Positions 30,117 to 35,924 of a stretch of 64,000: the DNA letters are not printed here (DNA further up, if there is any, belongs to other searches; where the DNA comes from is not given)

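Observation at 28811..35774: Giant 1800-aa GT-C fusion glycosyltransferase (GT87/DUF2029-like + beta-propeller + PMT/GT39-like) paired with a divergent DUF2723 protein, adjacent to the PIM cluster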

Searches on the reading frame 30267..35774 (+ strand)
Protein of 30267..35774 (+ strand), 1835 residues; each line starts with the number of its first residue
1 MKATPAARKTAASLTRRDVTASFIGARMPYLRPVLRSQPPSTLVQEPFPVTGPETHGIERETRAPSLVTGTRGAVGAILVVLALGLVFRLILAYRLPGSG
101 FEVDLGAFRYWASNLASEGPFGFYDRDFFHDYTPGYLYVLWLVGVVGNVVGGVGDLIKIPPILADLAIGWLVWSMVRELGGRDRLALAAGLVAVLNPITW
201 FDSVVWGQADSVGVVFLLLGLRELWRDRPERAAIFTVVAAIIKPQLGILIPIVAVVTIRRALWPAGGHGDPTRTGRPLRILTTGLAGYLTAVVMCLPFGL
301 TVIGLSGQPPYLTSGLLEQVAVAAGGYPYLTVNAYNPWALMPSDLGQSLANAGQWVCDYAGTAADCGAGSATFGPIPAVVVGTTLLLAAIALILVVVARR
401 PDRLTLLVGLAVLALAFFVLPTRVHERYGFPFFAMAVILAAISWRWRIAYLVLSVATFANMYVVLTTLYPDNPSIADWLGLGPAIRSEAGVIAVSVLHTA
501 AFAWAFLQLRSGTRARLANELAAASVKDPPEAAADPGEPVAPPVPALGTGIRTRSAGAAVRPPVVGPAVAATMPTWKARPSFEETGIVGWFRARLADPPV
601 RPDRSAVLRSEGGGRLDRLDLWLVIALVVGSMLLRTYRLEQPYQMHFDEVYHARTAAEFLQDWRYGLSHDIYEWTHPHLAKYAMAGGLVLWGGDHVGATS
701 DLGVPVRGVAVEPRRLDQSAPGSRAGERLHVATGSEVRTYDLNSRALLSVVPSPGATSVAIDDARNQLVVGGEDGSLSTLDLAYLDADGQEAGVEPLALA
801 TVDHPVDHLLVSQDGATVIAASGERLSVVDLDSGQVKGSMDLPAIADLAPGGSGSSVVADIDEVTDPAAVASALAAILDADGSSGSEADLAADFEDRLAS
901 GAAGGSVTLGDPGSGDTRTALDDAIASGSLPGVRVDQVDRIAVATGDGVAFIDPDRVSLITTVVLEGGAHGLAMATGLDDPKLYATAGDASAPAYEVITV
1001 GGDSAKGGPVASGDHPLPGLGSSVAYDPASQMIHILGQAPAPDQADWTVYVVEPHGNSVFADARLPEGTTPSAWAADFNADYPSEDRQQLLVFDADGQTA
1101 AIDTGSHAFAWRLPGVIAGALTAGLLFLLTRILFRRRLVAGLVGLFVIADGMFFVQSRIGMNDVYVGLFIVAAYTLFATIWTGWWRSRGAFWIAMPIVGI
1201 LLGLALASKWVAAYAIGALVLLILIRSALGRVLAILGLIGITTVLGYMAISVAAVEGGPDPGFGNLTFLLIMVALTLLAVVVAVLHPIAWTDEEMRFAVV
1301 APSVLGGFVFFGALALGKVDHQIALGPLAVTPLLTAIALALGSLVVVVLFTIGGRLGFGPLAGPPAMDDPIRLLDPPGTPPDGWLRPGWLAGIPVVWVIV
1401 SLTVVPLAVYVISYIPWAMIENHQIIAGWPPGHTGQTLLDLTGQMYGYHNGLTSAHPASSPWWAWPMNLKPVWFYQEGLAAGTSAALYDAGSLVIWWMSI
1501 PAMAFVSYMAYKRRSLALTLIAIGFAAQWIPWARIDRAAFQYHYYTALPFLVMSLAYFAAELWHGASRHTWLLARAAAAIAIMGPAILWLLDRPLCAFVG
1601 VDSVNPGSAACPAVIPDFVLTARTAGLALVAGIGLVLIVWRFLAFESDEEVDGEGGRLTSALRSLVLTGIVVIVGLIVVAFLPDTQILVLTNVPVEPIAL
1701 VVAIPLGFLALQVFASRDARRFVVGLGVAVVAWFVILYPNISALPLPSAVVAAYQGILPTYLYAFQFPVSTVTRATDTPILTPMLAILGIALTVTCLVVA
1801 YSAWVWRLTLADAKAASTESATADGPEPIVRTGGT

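Call 6: search_protein_families(library=pfam, proteins=[window:30267-35774:+], max_evalue=0.1)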
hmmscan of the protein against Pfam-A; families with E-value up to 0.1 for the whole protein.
window:30267-35774:+ (1835 aa): 3 families
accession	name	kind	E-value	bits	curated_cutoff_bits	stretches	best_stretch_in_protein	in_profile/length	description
PF16192.10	PMT_4TMC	-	2.3e-12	47.2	32.4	1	1438-1582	5-169/202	C-terminal four TMM region of protein-O-mannosyltransferase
PF02366.24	PMT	-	1.2e-09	38.5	22.7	1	1107-1225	81-198/245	Dolichyl-phosphate-mannose-protein mannosyltransferase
PF13231.12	PMT_2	-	0.0016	19.1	26.1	2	1105-1235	18-144/160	Dolichyl-phosphate-mannose-protein mannosyltransferase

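Call 7: search_protein_families(library=ncbifam, proteins=[window:30267-35774:+], max_evalue=0.1)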
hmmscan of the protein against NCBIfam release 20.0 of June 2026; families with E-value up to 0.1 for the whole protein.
window:30267-35774:+ (1835 aa): 1 family
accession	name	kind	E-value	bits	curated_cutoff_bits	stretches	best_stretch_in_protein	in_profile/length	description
NF058602.1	PrMnsylTfPmt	equivalog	2.3e-11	43.2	800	2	1439-1578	332-481/530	protein O-mannosyltransferase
